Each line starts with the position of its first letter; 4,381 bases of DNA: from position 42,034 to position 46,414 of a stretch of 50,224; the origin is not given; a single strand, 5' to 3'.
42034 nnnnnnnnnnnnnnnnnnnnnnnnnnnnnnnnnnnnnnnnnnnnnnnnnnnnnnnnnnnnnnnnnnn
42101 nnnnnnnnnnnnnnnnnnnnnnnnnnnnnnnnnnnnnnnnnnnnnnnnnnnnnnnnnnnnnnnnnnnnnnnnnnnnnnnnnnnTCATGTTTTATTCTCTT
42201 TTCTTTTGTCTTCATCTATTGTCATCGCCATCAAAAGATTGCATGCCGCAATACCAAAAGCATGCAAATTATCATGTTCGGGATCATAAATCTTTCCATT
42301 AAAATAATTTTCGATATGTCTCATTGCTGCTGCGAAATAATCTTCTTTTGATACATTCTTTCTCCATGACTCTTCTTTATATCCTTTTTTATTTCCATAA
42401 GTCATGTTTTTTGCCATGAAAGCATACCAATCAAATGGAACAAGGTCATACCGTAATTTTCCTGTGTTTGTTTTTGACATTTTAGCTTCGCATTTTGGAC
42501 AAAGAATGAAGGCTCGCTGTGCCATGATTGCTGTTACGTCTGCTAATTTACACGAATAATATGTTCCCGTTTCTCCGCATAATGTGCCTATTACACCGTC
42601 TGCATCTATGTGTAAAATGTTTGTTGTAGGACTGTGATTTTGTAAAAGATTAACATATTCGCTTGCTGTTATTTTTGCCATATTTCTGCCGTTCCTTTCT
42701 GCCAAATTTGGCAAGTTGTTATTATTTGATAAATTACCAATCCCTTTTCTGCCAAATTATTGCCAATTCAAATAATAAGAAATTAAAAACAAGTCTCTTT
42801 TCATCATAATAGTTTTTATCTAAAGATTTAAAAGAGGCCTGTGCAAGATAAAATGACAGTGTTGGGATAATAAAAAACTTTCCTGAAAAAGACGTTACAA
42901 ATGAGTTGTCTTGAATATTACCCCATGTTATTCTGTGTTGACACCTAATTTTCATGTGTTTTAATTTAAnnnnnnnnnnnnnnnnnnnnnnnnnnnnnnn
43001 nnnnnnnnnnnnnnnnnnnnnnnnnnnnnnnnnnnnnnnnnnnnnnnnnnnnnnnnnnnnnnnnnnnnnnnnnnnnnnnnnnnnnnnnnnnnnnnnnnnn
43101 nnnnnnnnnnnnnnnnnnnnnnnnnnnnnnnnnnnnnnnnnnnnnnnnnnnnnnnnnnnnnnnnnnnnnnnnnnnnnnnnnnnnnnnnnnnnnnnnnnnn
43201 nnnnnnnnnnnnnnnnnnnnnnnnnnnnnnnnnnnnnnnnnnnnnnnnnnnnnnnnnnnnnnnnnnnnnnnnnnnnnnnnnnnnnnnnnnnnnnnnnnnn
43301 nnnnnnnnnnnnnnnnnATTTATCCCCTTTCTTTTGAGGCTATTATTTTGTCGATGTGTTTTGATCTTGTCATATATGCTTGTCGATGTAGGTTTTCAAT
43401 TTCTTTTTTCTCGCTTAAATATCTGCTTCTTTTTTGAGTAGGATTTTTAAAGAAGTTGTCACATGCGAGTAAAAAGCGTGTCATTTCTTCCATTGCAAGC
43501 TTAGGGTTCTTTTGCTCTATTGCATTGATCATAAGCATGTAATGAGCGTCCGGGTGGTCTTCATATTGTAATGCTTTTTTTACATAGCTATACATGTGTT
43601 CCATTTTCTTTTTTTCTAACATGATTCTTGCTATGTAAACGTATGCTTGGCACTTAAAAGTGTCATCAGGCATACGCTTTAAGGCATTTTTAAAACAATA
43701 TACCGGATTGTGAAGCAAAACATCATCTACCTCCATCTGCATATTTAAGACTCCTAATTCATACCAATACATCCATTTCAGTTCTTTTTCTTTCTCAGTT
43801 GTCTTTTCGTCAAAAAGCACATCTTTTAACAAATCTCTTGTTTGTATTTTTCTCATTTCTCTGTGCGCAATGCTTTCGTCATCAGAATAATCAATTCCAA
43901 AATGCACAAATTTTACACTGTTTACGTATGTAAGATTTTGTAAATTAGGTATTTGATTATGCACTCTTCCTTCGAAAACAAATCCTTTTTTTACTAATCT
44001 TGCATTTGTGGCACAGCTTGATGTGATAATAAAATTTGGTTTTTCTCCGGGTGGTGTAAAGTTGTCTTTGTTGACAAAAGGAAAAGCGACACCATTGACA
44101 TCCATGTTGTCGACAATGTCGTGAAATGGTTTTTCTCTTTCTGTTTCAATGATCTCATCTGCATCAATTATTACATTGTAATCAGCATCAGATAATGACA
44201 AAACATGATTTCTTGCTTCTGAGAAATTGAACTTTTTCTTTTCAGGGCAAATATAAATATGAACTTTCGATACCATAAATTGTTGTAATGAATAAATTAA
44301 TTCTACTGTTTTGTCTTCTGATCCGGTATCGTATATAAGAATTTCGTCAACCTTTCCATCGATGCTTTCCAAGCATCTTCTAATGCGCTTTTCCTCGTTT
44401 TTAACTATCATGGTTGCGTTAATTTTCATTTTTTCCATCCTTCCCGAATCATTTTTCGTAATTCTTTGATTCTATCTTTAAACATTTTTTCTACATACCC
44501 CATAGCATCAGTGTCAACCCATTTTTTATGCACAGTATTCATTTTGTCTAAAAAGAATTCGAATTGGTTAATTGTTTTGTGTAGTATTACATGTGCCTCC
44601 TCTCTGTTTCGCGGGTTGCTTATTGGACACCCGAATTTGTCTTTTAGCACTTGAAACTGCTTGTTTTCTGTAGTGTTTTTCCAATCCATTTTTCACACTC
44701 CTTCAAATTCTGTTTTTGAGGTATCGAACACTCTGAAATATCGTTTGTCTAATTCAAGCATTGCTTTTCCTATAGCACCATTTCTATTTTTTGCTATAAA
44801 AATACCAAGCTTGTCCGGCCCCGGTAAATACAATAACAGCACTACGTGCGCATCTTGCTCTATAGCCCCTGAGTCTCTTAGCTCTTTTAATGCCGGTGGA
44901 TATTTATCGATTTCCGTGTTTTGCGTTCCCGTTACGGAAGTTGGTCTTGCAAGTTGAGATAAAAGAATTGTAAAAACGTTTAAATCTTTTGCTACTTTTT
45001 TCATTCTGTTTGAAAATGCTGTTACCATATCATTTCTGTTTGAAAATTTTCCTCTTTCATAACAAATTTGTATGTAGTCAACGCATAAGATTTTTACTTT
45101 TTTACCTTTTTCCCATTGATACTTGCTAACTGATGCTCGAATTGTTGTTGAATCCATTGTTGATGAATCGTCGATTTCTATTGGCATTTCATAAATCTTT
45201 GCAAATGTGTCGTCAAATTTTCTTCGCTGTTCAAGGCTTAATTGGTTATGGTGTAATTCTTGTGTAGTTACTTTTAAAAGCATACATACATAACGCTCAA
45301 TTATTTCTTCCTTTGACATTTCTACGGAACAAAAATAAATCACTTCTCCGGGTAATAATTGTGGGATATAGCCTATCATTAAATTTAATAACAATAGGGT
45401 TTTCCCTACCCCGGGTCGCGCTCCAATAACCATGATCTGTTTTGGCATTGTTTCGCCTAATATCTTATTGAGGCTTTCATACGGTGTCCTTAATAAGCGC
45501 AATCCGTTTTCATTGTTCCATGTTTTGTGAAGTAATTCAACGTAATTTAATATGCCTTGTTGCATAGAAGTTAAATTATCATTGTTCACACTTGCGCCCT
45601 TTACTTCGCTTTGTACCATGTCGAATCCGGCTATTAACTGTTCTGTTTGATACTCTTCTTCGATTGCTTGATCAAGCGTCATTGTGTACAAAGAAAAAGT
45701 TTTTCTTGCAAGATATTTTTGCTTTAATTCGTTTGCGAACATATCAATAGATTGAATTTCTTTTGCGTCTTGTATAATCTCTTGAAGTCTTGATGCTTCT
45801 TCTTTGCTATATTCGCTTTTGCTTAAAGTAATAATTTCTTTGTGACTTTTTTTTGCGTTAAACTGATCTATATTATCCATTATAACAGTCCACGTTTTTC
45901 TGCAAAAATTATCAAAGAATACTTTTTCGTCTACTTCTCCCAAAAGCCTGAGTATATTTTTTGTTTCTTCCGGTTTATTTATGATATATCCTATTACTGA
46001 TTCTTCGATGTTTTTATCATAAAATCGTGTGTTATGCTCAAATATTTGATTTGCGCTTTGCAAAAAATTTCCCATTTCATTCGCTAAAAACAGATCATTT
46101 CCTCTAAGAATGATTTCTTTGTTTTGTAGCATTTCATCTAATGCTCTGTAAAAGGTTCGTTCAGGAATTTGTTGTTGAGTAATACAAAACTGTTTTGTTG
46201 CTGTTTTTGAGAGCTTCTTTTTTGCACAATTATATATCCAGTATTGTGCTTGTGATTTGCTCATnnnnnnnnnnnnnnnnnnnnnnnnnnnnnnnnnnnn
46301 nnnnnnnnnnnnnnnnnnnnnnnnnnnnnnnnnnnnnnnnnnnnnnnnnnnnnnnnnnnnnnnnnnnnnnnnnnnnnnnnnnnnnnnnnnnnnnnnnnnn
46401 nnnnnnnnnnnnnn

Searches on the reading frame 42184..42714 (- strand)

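Call 15: search_protein_families(library=phrogs, proteins=[window:42184-42714:-], max_evalue=0.00001)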
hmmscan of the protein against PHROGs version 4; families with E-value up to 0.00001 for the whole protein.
window:42184-42714:- (176 aa): 6 families
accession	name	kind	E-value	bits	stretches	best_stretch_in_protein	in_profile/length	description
phrog_801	-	DNA, RNA and nucleotide metabolism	3.2e-15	57.7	1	77-169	98-189/476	dATP / dGTP pyrophosphohydrolase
phrog_2252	-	lysis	3.8e-15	57.4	1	82-166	108-191/285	endolysin; inhibits RNA polymerase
phrog_19680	-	unknown function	1.6e-11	45.7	1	81-174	92-187/188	-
phrog_18716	-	unknown function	4.9e-07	30.9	1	81-165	18-95/114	-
phrog_5033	-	lysis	5.2e-07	30.8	1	81-174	80-175/178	endolysin; inhibits RNA polymerase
phrog_37590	-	unknown function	1.7e-06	28.4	1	78-162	44-138/341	-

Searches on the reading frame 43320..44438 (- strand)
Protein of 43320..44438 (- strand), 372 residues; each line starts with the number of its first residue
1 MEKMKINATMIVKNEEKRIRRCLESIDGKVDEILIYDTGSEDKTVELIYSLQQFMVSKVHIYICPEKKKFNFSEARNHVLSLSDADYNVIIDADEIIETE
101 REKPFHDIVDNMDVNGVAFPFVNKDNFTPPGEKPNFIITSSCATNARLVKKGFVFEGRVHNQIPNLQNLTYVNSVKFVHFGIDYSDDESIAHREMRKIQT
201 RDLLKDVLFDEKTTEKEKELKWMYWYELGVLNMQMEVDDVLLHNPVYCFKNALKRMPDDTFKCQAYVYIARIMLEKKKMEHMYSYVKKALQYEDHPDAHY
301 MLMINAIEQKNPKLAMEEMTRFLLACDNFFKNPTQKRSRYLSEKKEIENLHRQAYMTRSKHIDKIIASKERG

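Call 15: search_protein_families(library=phrogs, proteins=[window:43320-44438:-], max_evalue=0.00001)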
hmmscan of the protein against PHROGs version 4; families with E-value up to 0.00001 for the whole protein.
window:43320-44438:- (372 aa): 1 family
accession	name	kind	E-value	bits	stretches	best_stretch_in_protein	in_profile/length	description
phrog_13126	-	moron, auxiliary metabolic gene and host takeover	2e-19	71.1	1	4-162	1-145/394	beta-1,4-glycosyltransferase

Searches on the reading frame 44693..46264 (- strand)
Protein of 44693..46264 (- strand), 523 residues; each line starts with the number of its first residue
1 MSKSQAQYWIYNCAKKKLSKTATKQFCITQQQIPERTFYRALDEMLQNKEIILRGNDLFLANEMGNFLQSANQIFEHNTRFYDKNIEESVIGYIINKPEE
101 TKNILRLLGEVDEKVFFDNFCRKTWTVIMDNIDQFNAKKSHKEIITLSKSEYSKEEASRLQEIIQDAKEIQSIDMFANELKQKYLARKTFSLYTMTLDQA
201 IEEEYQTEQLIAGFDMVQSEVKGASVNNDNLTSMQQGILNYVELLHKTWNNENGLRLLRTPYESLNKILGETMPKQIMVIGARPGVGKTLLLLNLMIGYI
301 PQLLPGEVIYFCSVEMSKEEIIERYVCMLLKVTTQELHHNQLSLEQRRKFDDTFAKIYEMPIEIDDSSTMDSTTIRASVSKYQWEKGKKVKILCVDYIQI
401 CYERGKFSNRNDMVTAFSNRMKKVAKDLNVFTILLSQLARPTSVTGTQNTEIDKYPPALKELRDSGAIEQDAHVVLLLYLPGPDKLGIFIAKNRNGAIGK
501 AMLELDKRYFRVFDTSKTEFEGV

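Call 15: search_protein_families(library=phrogs, proteins=[window:44693-46264:-], max_evalue=0.00001)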
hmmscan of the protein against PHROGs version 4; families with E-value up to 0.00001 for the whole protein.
window:44693-46264:- (523 aa): 4 families
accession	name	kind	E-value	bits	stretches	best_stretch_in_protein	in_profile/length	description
phrog_19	-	DNA, RNA and nucleotide metabolism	3e-69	235.5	1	74-518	151-584/621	DnaB-like replicative helicase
phrog_243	-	DNA, RNA and nucleotide metabolism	1.1e-32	114.1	1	260-516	20-269/273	DnaB-like replicative helicase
phrog_239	-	DNA, RNA and nucleotide metabolism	2.5e-25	90.6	1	244-518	326-602/801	DNA primase/helicase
phrog_11530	-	unknown function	3.5e-15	57.3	1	362-514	6-157/184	-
